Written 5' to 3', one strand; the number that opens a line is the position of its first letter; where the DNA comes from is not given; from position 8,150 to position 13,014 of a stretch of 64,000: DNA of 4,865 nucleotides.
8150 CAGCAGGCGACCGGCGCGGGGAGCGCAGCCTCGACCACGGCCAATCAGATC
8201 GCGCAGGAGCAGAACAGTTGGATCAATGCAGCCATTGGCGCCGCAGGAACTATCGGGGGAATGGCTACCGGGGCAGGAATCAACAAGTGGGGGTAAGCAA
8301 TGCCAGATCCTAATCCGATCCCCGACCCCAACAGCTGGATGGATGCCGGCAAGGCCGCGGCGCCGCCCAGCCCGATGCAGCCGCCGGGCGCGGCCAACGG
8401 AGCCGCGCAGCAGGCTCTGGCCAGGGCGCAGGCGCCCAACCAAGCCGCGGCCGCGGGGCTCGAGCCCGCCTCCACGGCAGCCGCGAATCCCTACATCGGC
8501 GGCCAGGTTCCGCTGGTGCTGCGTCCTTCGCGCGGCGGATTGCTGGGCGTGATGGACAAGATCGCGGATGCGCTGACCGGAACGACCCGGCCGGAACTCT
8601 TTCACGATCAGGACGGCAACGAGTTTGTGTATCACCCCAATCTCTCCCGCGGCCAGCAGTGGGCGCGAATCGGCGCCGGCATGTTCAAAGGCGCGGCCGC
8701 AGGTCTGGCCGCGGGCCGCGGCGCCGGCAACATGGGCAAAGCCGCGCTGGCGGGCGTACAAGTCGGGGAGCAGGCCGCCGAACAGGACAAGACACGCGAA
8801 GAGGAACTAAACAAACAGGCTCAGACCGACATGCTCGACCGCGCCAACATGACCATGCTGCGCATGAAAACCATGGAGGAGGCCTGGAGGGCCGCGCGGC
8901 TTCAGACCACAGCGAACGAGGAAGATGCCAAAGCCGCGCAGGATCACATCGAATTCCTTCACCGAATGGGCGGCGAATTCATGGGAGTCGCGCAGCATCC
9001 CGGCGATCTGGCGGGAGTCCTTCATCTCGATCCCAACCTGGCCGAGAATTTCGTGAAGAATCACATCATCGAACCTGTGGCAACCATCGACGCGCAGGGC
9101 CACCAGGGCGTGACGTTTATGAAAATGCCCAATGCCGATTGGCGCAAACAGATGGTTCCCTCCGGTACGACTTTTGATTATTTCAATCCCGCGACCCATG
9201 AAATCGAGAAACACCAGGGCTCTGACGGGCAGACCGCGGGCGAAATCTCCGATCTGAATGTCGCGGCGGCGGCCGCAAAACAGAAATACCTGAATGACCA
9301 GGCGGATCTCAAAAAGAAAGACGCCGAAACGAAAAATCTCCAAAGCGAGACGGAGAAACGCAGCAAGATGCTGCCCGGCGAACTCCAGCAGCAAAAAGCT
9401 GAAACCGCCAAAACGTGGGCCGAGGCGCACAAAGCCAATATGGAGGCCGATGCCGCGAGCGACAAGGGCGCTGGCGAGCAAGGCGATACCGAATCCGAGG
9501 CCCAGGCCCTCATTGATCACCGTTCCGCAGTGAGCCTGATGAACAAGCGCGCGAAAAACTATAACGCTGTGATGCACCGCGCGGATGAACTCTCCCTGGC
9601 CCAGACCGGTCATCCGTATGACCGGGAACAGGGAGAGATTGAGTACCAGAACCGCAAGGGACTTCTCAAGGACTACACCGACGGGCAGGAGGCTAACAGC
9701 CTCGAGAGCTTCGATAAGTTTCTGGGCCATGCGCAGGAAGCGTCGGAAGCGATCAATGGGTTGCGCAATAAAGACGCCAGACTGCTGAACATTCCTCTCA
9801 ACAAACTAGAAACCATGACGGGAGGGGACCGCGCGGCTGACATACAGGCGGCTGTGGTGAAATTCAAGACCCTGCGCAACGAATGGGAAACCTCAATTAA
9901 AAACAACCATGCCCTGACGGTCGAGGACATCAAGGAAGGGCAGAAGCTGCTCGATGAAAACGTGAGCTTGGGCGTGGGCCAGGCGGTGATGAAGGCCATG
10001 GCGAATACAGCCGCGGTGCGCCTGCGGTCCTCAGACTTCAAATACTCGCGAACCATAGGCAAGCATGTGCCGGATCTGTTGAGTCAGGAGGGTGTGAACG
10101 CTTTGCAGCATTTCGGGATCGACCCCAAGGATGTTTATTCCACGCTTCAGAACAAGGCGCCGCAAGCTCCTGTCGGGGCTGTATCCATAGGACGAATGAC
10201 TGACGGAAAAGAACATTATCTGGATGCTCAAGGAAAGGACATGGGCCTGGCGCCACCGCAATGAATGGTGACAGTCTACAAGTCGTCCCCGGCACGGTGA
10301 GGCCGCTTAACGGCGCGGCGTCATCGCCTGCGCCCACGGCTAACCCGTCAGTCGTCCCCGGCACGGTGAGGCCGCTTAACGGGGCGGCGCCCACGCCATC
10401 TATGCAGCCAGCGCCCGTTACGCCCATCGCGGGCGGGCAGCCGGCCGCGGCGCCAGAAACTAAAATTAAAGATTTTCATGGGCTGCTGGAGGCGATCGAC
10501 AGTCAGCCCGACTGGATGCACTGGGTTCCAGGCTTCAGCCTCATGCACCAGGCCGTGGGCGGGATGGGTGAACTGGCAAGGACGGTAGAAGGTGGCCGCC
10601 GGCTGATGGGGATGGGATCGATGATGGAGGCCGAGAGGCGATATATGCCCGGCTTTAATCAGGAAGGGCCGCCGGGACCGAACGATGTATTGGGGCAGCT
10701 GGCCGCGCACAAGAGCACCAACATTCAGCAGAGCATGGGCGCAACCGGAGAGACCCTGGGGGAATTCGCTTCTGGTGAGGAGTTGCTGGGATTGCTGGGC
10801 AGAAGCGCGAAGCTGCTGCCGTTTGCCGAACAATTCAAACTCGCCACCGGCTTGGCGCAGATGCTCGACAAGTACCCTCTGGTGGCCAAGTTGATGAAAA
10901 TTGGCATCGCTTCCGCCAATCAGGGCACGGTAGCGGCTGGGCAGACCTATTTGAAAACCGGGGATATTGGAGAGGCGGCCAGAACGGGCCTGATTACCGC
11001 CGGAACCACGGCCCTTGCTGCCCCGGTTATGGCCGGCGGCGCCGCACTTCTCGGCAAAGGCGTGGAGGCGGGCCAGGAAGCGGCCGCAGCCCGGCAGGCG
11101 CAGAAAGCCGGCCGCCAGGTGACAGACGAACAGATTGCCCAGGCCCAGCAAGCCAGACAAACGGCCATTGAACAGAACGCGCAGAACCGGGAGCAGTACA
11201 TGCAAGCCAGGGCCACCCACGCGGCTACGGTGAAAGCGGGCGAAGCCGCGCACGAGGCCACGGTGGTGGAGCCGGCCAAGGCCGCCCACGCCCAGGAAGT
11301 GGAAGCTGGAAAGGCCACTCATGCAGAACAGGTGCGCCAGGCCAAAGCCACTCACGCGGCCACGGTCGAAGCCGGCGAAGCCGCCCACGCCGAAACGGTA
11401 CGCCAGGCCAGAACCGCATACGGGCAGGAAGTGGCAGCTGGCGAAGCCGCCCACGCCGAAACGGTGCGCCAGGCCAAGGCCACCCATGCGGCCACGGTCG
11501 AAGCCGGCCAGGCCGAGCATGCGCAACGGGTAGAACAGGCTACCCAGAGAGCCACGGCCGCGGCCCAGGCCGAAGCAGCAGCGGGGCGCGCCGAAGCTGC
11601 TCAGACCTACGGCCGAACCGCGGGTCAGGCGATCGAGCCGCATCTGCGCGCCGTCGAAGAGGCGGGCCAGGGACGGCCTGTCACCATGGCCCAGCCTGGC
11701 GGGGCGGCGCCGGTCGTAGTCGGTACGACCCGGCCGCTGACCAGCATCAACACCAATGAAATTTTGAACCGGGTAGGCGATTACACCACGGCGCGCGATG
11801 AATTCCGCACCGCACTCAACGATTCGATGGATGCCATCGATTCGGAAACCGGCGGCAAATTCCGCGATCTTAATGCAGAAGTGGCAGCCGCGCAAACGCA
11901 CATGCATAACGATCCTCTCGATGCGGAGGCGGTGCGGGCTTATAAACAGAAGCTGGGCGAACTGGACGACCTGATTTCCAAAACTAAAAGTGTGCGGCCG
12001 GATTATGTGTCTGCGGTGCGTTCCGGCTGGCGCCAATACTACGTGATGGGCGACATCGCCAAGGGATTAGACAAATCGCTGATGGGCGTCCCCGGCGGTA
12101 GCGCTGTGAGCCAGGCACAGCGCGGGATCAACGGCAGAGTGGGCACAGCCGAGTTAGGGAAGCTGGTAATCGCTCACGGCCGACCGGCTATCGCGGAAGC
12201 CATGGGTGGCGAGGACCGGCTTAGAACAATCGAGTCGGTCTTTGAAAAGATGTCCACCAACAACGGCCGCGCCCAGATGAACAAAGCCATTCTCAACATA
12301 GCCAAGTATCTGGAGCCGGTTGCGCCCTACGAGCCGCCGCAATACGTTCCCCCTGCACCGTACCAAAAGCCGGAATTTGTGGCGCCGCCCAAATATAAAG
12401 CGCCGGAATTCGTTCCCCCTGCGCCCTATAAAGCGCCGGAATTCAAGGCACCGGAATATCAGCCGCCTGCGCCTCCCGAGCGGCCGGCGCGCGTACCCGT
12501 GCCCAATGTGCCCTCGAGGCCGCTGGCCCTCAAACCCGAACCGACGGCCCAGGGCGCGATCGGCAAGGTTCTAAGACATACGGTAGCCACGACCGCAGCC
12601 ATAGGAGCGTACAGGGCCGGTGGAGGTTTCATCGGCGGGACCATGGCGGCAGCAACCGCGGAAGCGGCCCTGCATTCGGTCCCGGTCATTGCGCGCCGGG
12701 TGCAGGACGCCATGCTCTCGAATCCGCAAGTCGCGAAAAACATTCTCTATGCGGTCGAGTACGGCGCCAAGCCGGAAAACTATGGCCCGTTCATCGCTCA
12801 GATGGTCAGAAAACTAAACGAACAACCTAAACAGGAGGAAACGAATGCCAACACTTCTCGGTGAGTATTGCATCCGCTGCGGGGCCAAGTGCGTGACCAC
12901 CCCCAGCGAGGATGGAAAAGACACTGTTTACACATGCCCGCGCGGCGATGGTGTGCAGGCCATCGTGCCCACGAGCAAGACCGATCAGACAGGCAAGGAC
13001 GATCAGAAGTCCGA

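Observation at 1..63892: Whole window is a zero-spacer 64-kb palindrome: signature of a covalently closed hairpin telomere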

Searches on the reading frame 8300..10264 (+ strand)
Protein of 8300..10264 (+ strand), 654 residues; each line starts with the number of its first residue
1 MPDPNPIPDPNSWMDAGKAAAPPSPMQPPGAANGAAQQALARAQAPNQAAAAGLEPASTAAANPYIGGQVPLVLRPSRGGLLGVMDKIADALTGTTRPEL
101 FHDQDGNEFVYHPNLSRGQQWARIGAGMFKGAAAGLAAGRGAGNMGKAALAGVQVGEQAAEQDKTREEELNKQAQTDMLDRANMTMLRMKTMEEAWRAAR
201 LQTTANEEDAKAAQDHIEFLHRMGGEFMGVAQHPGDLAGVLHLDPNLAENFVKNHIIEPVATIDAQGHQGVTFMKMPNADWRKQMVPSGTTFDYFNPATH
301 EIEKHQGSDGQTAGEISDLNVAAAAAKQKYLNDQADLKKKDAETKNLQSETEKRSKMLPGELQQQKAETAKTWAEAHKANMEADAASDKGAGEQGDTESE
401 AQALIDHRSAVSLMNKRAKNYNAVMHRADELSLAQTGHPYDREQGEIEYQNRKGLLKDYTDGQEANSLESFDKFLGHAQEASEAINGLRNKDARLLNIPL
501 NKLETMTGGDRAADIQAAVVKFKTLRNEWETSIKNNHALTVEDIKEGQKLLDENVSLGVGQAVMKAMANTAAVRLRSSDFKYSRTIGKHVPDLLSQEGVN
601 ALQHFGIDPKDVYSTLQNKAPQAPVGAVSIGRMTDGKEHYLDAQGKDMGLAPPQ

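Call 8: search_protein_families(library=pfam, proteins=[window:8300-10264:+], max_evalue=0.01)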
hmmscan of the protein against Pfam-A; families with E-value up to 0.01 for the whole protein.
window:8300-10264:+ (654 aa): 0 families

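Call 9: search_protein_families(library=phrogs, proteins=[window:8300-10264:+], max_evalue=0.001)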
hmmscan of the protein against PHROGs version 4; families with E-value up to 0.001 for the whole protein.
window:8300-10264:+ (654 aa): 0 families

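Call 63: search_solved_structures(query=window:8300-10264:+, max_evalue=1)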
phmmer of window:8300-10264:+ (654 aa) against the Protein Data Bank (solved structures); distinct sequences matched with E-value up to 1: 1.
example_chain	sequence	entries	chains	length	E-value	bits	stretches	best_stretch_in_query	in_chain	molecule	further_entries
7zm7_J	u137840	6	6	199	0.98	11.3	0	113-156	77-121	NADH-ubiquinone oxidoreductase-like protein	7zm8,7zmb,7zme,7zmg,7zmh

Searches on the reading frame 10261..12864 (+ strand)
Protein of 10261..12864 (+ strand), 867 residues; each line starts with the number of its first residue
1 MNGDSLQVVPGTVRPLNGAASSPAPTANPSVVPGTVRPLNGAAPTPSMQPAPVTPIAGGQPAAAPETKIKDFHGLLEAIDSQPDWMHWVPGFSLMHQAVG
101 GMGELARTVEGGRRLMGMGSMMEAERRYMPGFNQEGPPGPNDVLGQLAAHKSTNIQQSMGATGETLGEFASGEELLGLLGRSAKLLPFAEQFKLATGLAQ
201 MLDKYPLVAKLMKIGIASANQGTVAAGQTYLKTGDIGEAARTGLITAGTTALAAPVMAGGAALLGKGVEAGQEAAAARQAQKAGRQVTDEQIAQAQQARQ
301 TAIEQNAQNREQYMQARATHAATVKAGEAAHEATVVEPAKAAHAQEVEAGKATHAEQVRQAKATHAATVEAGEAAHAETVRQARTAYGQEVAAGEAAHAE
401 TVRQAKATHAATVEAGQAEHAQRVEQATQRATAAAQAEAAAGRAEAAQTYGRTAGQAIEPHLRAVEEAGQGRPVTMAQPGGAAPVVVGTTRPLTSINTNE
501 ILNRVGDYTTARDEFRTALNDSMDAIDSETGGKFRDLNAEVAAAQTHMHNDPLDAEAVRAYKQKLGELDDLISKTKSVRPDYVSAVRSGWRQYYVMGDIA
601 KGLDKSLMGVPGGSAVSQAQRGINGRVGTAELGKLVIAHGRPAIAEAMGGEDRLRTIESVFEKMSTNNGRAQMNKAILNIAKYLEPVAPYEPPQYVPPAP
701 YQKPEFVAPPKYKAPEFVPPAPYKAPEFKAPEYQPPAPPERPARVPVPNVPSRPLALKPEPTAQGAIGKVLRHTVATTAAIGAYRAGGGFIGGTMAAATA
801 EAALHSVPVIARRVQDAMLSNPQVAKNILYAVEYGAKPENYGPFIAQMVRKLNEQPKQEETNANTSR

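Call 8: search_protein_families(library=pfam, proteins=[window:10261-12864:+], max_evalue=0.01)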
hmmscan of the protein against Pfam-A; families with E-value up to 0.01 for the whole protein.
window:10261-12864:+ (867 aa): 0 families

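Call 9: search_protein_families(library=phrogs, proteins=[window:10261-12864:+], max_evalue=0.001)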
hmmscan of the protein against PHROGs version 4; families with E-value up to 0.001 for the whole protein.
window:10261-12864:+ (867 aa): 0 families

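Call 64: search_solved_structures(query=window:10261-12864:+, max_evalue=1)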
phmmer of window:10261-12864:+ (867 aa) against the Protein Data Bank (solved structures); distinct sequences matched with E-value up to 1: 1.
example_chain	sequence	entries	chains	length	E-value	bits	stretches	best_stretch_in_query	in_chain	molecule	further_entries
2z67_A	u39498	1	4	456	0.98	11.1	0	473-560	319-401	O-phosphoseryl-tRNA(Sec) selenium transferase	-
